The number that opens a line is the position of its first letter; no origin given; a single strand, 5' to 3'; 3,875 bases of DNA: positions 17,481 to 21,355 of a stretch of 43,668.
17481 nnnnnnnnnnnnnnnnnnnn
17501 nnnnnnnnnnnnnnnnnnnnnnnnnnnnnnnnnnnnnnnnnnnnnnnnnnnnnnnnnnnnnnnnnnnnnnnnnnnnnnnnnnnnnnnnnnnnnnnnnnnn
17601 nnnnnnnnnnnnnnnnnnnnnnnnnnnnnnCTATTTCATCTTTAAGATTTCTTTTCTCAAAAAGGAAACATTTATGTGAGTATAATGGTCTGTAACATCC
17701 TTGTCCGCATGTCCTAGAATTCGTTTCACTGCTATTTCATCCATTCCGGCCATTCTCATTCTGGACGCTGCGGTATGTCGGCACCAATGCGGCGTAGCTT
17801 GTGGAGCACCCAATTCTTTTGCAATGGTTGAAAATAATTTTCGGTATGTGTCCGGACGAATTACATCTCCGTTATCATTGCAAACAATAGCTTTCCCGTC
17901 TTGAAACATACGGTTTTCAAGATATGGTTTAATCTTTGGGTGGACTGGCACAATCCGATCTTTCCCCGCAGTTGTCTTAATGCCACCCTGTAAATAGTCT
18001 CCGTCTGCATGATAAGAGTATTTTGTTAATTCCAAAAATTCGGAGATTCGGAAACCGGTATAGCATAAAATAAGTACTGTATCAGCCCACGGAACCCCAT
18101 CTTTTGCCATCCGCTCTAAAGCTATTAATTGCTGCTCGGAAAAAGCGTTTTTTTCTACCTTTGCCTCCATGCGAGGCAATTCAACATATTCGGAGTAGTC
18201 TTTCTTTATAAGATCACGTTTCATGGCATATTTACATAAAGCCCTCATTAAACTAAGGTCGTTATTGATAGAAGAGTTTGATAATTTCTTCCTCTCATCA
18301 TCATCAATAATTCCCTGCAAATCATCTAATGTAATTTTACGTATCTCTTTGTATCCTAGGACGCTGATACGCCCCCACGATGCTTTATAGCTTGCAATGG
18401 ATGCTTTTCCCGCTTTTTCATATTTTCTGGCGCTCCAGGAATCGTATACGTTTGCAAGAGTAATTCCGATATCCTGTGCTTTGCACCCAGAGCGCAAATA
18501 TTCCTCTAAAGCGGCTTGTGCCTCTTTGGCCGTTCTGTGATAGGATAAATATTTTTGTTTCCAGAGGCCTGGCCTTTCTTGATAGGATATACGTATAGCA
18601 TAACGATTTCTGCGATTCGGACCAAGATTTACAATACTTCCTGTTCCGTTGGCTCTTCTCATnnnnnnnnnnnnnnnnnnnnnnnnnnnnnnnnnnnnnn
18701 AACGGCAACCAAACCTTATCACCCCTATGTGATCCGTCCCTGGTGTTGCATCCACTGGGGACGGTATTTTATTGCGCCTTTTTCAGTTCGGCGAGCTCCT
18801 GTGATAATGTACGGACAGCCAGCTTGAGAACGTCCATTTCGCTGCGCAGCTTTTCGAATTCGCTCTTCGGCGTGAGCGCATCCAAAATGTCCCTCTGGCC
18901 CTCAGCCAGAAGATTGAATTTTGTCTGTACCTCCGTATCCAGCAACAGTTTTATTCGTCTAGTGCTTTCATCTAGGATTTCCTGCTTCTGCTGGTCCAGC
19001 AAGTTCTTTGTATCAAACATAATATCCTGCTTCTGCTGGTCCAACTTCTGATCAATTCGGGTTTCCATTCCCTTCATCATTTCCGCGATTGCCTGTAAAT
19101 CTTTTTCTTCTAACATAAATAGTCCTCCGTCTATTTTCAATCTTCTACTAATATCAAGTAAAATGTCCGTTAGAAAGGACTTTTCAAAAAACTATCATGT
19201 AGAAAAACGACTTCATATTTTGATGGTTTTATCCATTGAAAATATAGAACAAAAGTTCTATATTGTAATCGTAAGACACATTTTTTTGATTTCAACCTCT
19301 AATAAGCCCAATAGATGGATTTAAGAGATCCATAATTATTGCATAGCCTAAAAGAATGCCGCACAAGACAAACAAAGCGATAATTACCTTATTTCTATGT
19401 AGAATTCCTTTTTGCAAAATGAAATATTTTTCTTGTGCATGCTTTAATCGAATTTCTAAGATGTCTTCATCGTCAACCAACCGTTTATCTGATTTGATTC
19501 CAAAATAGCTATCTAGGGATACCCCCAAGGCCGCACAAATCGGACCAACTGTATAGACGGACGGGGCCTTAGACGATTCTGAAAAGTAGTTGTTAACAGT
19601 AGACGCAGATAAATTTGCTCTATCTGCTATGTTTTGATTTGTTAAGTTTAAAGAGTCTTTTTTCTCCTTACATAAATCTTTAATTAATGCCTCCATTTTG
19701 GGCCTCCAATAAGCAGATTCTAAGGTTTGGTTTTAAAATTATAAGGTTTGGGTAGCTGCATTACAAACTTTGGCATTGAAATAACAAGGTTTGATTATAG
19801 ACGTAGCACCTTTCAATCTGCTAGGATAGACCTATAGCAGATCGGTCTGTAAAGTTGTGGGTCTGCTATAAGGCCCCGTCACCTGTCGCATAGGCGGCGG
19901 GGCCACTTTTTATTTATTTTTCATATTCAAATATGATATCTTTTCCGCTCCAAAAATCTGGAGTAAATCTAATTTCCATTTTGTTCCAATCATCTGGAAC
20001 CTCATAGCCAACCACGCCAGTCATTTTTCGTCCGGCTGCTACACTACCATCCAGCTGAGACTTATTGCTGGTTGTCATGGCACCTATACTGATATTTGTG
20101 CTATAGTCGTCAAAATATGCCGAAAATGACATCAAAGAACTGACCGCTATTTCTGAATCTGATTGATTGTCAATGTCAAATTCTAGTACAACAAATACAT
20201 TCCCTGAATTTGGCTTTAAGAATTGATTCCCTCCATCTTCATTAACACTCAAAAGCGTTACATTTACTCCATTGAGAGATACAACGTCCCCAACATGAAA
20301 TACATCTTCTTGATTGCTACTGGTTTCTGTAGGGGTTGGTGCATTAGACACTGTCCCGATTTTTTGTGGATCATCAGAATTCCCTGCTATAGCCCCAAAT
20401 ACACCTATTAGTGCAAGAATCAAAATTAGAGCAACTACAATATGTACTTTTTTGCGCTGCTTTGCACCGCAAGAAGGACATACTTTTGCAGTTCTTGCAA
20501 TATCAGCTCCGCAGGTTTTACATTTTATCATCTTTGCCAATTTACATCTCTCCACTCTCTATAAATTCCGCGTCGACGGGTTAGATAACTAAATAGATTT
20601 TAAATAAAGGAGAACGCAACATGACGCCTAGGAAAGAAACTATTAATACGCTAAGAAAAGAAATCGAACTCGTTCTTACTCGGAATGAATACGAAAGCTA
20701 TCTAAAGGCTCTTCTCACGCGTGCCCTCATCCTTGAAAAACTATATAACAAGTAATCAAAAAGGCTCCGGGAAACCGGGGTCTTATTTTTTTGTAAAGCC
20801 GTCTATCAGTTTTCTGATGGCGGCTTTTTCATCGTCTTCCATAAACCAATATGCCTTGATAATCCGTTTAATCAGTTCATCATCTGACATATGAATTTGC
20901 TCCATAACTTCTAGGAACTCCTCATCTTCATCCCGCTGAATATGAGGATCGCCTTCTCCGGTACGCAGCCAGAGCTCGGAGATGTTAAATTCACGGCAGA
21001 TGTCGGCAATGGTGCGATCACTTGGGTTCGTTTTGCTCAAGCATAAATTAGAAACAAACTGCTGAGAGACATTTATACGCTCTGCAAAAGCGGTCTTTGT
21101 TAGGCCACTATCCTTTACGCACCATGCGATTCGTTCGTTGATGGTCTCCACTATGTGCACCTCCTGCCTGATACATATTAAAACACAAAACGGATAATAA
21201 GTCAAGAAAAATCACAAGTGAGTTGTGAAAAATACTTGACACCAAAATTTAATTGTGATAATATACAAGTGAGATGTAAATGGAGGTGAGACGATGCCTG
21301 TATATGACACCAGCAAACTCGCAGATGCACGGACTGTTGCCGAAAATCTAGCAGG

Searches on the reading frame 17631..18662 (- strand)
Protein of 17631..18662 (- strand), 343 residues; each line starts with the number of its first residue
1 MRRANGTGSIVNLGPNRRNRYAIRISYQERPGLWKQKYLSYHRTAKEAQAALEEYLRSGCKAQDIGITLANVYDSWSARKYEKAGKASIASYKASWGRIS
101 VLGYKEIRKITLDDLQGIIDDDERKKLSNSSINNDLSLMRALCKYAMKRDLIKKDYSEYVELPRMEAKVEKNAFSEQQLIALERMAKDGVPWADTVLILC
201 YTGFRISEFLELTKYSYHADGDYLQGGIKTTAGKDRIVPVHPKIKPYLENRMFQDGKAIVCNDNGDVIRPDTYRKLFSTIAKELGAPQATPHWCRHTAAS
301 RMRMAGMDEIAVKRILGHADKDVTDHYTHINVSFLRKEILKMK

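Call 14: search_protein_families(library=phrogs, proteins=[window:17631-18662:-], max_evalue=0.00001)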
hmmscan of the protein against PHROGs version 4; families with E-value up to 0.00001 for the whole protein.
window:17631-18662:- (343 aa): 4 families
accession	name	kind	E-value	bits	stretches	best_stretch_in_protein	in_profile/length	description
phrog_1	-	integration and excision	2e-49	170.4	1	15-340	118-445/611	integrase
phrog_216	-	integration and excision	1.7e-22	80.9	1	131-342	14-236/301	integrase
phrog_7269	-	integration and excision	1.7e-08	35.3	1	272-339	12-78/89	integrase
phrog_7685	-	integration and excision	1.1e-06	29.4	1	234-331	127-224/240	integrase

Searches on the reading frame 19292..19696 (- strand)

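Call 14: search_protein_families(library=phrogs, proteins=[window:19292-19696:-], max_evalue=0.00001)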
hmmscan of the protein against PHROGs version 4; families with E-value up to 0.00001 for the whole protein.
window:19292-19696:- (134 aa): 1 family
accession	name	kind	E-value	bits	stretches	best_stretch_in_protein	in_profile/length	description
phrog_8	-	transcription regulation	4.7e-08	33.8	1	5-90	81-154/346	transcriptional regulator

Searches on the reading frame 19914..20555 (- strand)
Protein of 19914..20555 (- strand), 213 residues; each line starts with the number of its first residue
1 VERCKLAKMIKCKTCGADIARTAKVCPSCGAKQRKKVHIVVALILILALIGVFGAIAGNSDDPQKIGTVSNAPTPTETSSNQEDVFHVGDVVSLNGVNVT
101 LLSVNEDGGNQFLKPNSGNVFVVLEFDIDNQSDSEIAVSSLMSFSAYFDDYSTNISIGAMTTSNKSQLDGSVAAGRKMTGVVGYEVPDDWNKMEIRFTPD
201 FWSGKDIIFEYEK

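Call 14: search_protein_families(library=phrogs, proteins=[window:19914-20555:-], max_evalue=0.00001)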
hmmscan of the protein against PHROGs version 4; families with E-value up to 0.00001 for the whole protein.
window:19914-20555:- (213 aa): 3 families
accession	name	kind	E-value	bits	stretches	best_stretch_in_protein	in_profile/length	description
phrog_806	-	unknown function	5.5e-29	102.5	1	39-211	5-185/187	-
phrog_14275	-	unknown function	1.1e-13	52.3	1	8-81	2-74/178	-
phrog_38187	-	unknown function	1.9e-07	32.3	1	11-64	5-59/144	-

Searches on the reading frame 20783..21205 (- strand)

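Call 14: search_protein_families(library=phrogs, proteins=[window:20783-21205:-], max_evalue=0.00001)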
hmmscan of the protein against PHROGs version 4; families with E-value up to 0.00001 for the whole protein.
window:20783-21205:- (140 aa): 7 families
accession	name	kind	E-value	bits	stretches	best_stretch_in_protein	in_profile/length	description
phrog_8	-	transcription regulation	3.5e-16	60.6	1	20-120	160-257/346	transcriptional regulator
phrog_4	-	transcription regulation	9.6e-11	42.3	1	20-92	135-203/400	transcriptional repressor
phrog_2328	-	transcription regulation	1.3e-08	35.7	1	20-88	14-82/128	transcriptional repressor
phrog_2967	-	transcription regulation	2e-08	35.1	1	17-102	6-88/225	transcriptional regulator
phrog_2439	-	transcription regulation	1.1e-07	32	1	20-83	6-69/367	transcriptional regulator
phrog_1373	-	transcription regulation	3.9e-07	31.2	1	15-75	61-117/166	transcriptional regulator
phrog_3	-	transcription regulation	6.3e-06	27.2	1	21-110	88-168/430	transcriptional repressor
